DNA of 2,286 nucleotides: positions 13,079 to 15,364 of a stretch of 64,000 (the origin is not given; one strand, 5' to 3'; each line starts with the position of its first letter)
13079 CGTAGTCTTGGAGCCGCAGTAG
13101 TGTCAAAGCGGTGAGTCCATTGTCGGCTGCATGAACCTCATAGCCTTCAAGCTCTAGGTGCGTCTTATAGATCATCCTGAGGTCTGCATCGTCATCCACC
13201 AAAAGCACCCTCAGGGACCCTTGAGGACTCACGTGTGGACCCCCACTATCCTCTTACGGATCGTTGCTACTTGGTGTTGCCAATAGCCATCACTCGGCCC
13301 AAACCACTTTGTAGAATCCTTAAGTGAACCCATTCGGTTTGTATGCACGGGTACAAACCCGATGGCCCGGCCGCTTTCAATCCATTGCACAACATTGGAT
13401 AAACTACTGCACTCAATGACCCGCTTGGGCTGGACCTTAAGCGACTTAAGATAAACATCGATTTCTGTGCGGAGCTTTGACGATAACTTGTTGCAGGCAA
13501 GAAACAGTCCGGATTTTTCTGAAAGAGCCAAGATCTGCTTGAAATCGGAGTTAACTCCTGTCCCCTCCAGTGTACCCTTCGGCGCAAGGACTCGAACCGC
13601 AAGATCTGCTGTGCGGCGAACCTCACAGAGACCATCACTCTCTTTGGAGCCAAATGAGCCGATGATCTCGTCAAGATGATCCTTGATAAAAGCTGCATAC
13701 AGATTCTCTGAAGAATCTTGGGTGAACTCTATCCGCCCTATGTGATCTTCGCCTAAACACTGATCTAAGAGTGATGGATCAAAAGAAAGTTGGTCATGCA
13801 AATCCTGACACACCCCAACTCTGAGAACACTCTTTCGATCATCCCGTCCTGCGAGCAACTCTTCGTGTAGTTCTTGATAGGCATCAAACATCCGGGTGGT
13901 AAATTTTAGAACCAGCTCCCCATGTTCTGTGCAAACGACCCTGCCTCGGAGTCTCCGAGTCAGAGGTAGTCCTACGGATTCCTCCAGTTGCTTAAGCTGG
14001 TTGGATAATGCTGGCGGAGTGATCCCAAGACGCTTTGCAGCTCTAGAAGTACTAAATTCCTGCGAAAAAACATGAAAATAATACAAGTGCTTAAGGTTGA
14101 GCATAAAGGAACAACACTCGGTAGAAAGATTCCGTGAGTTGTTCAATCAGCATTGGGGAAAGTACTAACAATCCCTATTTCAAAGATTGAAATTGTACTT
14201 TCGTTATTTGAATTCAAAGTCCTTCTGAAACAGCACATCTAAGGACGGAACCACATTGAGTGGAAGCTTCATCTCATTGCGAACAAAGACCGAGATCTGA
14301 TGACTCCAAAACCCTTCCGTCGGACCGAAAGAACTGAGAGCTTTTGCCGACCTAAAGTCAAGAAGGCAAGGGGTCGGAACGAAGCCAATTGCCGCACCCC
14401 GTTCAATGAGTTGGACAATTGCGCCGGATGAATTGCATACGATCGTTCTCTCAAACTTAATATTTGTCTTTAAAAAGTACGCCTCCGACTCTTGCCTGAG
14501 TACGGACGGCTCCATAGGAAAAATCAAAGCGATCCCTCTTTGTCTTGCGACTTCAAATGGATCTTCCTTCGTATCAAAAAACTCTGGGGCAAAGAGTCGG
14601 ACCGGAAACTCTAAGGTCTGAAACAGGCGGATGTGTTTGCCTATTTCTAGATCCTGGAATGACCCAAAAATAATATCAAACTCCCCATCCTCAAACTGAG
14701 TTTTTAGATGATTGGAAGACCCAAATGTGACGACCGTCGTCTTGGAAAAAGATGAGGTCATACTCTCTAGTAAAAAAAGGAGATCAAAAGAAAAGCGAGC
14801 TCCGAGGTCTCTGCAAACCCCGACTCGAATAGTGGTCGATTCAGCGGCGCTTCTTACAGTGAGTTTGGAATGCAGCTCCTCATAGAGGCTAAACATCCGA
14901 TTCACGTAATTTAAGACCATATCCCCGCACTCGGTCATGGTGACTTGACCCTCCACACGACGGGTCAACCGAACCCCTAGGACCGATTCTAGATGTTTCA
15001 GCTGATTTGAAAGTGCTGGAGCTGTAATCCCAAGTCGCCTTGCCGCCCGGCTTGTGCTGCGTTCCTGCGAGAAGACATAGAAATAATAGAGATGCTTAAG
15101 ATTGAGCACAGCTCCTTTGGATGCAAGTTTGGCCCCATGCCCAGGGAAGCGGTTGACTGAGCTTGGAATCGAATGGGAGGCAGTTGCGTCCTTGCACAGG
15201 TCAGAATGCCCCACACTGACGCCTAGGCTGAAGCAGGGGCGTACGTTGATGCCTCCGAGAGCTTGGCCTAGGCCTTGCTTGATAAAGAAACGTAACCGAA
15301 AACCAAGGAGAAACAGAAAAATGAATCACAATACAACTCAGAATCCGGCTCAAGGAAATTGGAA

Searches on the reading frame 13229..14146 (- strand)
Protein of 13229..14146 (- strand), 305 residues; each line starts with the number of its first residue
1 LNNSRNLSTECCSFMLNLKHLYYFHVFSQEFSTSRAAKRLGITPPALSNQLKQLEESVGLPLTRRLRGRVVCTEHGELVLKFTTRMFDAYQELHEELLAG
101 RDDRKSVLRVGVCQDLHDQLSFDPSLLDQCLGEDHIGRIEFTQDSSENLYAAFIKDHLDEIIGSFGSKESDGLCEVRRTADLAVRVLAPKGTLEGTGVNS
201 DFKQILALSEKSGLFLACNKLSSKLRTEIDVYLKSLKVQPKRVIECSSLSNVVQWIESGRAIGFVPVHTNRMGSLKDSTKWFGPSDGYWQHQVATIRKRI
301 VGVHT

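Call 62: search_protein_families(library=pfam, proteins=[window:13229-14146:-], max_evalue=0.01)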
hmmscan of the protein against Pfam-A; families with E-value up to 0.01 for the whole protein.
window:13229-14146:- (305 aa): 5 families
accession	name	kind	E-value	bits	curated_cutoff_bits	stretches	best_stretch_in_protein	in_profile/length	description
PF00126.33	HTH_1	-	4e-16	59.1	26.6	1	18-77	1-60/60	Bacterial regulatory helix-turn-helix protein, lysR family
PF03466.25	LysR_substrate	-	5e-05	23.2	28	1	139-269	37-159/209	LysR substrate binding domain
PF12840.13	HTH_20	-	0.00071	19.9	27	1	29-60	17-47/51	Helix-turn-helix domain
PF13556.12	HTH_30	-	0.0011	19.1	27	1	27-64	9-46/59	PucR C-terminal helix-turn-helix domain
PF02954.25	HTH_8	-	0.0086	16.2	22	0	30-53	18-41/42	Bacterial regulatory protein, Fis family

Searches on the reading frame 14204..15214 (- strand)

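Call 62: search_protein_families(library=pfam, proteins=[window:14204-15214:-], max_evalue=0.01)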
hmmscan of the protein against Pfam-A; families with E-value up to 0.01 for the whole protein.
window:14204-15214:- (336 aa): 2 families
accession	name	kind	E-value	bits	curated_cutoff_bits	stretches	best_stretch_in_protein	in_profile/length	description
PF00126.33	HTH_1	-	3.3e-16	59.4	26.6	1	39-97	1-59/60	Bacterial regulatory helix-turn-helix protein, lysR family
PF03466.25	LysR_substrate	-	2.5e-07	30.7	28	1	159-293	35-169/209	LysR substrate binding domain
